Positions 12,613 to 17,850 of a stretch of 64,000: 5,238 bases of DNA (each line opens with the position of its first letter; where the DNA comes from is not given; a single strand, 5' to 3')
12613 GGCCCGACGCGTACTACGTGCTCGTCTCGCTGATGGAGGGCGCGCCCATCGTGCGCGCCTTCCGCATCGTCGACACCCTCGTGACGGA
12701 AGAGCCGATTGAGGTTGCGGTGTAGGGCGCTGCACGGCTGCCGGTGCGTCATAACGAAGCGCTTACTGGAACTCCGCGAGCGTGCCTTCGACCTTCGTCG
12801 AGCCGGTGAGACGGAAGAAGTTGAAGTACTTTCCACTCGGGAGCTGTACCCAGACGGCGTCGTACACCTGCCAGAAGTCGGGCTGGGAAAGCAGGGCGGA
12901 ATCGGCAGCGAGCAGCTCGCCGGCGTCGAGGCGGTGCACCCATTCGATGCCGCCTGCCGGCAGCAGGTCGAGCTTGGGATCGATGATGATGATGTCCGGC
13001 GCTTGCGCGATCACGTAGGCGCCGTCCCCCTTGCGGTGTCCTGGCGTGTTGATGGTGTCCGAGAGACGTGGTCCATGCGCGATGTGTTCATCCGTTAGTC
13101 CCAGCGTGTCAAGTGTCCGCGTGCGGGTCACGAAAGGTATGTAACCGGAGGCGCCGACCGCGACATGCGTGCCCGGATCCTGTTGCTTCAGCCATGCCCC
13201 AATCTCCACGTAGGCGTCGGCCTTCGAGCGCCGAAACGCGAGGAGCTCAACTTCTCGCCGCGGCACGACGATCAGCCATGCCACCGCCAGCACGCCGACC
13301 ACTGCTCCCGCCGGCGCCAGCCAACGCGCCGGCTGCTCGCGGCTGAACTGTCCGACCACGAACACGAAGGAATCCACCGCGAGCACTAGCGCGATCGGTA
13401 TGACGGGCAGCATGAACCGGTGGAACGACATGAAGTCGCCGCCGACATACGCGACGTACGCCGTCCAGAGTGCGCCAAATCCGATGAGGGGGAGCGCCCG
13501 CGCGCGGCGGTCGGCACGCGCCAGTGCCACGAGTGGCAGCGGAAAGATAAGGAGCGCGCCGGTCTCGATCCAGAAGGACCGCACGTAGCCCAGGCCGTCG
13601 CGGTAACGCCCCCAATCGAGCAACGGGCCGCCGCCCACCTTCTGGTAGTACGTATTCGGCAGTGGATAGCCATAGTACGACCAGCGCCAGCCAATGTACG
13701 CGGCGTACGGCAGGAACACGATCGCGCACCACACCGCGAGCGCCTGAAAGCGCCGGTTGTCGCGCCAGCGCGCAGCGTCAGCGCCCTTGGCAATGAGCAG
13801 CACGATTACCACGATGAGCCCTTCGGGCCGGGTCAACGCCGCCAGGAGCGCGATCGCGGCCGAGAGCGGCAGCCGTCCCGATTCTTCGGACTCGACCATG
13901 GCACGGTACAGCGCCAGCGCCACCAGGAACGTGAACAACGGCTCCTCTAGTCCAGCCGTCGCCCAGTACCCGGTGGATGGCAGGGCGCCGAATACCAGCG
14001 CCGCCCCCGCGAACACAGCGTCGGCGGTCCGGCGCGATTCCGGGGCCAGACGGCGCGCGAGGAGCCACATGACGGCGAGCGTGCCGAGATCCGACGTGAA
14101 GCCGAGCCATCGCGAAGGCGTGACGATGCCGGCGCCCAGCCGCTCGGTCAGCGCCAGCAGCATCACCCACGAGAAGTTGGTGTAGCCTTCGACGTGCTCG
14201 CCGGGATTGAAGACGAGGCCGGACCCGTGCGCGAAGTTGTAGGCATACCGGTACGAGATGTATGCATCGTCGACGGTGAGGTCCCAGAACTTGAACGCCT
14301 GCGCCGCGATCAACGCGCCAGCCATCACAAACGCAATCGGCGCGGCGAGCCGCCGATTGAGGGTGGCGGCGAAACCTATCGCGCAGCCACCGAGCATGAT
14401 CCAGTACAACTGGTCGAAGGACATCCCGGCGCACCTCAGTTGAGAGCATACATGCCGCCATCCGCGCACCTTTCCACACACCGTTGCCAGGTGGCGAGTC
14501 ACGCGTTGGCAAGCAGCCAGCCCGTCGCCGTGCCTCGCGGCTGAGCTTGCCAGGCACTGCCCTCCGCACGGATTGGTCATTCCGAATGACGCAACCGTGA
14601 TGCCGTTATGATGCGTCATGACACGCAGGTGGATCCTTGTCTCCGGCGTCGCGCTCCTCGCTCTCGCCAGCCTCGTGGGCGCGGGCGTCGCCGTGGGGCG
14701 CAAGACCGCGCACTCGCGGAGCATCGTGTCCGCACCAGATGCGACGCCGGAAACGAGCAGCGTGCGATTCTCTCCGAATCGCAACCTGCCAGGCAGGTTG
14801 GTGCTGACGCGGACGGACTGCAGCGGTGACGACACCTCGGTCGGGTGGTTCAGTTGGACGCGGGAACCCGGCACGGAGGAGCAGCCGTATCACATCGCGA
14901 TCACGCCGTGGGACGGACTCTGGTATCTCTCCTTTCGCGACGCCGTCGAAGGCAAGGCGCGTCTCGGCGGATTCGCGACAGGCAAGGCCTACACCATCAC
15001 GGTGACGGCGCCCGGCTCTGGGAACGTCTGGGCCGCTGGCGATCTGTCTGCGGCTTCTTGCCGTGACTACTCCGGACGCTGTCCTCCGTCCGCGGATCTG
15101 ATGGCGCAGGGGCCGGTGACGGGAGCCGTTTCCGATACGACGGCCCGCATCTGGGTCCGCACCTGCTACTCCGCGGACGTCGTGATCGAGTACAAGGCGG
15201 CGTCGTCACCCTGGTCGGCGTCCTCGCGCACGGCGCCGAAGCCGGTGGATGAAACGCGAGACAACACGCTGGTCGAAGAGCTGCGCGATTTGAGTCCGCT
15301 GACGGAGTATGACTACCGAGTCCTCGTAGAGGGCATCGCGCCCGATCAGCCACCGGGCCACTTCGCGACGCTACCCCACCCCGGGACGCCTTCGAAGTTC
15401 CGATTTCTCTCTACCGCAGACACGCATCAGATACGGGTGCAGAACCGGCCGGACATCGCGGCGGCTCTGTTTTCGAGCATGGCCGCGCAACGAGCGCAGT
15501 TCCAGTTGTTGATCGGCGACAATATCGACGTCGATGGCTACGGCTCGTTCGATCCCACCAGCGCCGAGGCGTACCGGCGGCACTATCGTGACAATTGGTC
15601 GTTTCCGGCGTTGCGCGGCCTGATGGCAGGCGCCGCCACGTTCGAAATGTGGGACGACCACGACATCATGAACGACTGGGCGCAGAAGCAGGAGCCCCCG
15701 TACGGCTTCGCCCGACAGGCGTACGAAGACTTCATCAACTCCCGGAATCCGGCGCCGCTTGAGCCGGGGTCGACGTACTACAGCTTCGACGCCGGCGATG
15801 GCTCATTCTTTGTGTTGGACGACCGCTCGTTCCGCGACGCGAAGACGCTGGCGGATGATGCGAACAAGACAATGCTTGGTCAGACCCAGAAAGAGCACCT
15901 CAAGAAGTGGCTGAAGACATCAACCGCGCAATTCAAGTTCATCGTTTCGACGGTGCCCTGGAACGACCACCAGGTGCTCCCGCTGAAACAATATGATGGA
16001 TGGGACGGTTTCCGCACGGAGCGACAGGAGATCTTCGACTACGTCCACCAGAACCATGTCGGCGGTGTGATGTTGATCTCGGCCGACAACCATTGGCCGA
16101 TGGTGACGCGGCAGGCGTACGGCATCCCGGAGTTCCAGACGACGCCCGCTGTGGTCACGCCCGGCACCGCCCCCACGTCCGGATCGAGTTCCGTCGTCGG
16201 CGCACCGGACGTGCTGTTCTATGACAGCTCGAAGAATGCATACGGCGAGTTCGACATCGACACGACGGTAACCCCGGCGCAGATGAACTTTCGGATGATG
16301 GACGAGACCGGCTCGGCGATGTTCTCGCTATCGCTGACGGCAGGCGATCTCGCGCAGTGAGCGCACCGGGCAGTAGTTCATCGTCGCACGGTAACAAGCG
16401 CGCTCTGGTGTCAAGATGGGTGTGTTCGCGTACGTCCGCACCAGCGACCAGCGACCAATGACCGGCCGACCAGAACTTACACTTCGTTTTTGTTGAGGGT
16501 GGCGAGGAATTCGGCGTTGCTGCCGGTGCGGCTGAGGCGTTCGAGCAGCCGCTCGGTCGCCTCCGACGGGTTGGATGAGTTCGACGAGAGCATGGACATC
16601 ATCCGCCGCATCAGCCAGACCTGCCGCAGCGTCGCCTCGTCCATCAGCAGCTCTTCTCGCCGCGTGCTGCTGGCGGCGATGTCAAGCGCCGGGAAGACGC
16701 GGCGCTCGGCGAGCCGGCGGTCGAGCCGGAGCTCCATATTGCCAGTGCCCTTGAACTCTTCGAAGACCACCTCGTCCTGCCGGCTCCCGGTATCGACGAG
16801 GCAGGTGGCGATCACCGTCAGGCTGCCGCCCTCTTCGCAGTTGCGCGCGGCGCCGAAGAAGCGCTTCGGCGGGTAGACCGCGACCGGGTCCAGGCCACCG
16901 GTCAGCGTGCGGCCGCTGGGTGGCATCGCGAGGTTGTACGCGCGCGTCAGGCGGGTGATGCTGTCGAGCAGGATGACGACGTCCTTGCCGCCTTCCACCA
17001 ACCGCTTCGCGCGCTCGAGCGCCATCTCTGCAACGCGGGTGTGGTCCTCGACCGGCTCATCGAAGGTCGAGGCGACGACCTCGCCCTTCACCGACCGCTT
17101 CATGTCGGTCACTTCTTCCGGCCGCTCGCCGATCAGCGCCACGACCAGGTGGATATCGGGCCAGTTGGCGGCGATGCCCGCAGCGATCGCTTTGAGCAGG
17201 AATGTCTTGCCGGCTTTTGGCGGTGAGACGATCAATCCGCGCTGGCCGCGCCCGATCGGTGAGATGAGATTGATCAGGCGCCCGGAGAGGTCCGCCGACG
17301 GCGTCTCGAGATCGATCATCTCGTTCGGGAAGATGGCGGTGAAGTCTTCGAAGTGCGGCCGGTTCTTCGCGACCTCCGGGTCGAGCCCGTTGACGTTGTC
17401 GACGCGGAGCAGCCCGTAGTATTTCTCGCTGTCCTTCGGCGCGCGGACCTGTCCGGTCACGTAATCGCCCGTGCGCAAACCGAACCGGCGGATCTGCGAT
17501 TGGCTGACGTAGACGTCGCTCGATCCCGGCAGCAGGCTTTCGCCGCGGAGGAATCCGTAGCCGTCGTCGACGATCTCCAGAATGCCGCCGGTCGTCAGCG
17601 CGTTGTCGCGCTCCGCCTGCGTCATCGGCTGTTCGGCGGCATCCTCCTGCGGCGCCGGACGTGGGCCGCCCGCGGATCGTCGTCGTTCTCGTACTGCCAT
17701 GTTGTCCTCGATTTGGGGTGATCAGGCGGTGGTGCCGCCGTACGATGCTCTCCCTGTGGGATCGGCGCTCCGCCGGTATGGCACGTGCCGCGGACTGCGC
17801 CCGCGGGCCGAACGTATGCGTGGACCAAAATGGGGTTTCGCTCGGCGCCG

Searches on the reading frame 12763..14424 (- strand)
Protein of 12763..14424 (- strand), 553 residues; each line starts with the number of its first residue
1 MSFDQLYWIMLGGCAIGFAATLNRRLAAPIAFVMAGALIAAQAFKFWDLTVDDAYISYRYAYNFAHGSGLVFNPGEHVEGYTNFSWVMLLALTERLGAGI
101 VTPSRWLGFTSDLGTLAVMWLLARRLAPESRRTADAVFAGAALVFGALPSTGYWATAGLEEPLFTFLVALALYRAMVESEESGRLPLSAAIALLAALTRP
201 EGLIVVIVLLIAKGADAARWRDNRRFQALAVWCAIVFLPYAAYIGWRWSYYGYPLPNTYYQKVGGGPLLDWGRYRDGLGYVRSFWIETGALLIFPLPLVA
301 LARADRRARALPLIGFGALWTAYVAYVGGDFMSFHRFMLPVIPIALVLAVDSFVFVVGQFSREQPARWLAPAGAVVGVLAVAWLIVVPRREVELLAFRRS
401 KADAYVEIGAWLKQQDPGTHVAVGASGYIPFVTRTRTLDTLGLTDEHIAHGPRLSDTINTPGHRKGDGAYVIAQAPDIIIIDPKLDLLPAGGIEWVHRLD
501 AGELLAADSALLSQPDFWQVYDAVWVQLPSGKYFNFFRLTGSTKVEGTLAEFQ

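Call 4: search_protein_families(library=pfam, proteins=[window:12763-14424:-], max_evalue=0.01)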
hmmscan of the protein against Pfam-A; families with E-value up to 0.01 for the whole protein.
window:12763-14424:- (553 aa): 0 families

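Call 5: search_protein_families(library=ncbifam, proteins=[window:12763-14424:-], max_evalue=0.01)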
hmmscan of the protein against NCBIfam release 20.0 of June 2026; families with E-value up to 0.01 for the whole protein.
window:12763-14424:- (553 aa): 2 families
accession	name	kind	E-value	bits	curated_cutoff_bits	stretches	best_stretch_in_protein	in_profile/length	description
NF041481.1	beta_arabfuran_tase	equivalog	6.2e-09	34.5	1050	1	29-302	7-291/633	terminal beta-(1->2)-arabinofuranosyltransferase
NF047440.1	LA3751_2_3_fam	subfamily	6.4e-08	31.8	200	1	102-349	96-351/460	LA_3751/LA_3752 family putative glycosyltransferase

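Call 11: search_protein_families(library=pfam, proteins=[window:12763-14424:-], max_evalue=10)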
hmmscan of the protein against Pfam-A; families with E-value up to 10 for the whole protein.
window:12763-14424:- (553 aa): 2 families
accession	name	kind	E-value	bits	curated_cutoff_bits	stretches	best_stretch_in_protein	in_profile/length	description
PF03901.23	Glyco_transf_22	-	0.76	9.3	23.8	1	164-244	137-222/414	Alg9-like mannosyltransferase family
PF19706.4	DUF6203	-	8.2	6.9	26.7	0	366-391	10-35/54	Family of unknown function (DUF6203)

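Call 85: search_solved_structures(query=window:12763-14424:-, max_evalue=1)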
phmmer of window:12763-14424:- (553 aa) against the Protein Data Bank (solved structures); distinct sequences matched with E-value up to 1: 2.
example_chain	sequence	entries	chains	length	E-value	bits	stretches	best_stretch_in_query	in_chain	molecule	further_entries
9dlf_C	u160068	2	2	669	6.4e-07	31.3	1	34-301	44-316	Arabinosyltransferase AftB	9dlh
4a37_A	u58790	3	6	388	0.23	12.9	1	359-423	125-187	METALLO-CARBOXYPEPTIDASE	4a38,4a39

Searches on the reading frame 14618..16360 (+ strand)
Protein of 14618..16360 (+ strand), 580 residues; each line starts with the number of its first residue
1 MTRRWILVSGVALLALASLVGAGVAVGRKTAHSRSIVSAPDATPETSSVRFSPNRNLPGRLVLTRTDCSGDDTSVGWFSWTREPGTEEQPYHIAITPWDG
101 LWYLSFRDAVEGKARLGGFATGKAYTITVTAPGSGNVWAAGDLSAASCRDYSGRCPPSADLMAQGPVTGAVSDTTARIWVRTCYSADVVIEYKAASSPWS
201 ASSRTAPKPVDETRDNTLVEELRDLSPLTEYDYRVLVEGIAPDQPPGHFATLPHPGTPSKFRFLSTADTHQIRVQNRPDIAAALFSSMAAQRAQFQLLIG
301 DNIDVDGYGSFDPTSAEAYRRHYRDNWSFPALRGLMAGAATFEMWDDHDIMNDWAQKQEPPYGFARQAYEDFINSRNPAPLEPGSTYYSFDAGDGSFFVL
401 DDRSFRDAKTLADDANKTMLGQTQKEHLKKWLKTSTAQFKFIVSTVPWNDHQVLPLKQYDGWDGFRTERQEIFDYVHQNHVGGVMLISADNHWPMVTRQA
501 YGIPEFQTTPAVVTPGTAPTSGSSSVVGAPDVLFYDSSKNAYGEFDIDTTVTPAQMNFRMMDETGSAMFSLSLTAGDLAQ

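Call 50: search_protein_families(library=pfam, proteins=[window:14618-16360:+], max_evalue=0.001)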
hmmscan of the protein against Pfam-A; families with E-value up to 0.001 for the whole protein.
window:14618-16360:+ (580 aa): 2 families
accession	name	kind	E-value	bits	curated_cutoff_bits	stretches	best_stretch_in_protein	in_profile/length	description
PF09423.15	PhoD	-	2.7e-31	109.4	27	1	313-508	60-280/343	PhoD-like phosphatase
PF25077.1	DUF7800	-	5.9e-06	26.8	27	1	163-239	5-73/89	Domain of unknown function (DUF7800)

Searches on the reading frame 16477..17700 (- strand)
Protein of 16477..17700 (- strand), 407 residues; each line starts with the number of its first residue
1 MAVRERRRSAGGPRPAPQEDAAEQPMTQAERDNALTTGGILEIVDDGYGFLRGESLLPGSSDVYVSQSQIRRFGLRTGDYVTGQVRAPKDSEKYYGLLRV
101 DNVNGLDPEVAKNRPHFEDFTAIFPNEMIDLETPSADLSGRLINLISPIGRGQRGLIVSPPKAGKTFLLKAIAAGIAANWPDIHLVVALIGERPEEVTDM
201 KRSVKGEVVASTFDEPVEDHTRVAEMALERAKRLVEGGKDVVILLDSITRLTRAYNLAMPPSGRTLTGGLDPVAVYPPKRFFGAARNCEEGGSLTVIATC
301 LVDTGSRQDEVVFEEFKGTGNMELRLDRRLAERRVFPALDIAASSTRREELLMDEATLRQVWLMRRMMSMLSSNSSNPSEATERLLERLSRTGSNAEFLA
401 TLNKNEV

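Call 50: search_protein_families(library=pfam, proteins=[window:16477-17700:-], max_evalue=0.001)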
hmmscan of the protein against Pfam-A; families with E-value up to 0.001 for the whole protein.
window:16477-17700:- (407 aa): 3 families
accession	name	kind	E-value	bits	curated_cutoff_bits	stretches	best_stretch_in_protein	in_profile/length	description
PF07497.18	Rho_RNA_bind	-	6.8e-33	112.7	27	1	38-109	2-73/73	Rho termination factor, RNA-binding domain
PF00006.31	ATP-synt_ab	-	1e-25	91.1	29.5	1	141-345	3-212/213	ATP synthase alpha/beta family, nucleotide-binding domain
PF08206.17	OB_RNB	-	0.00021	21.4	24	1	39-92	1-48/58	Ribonuclease B OB domain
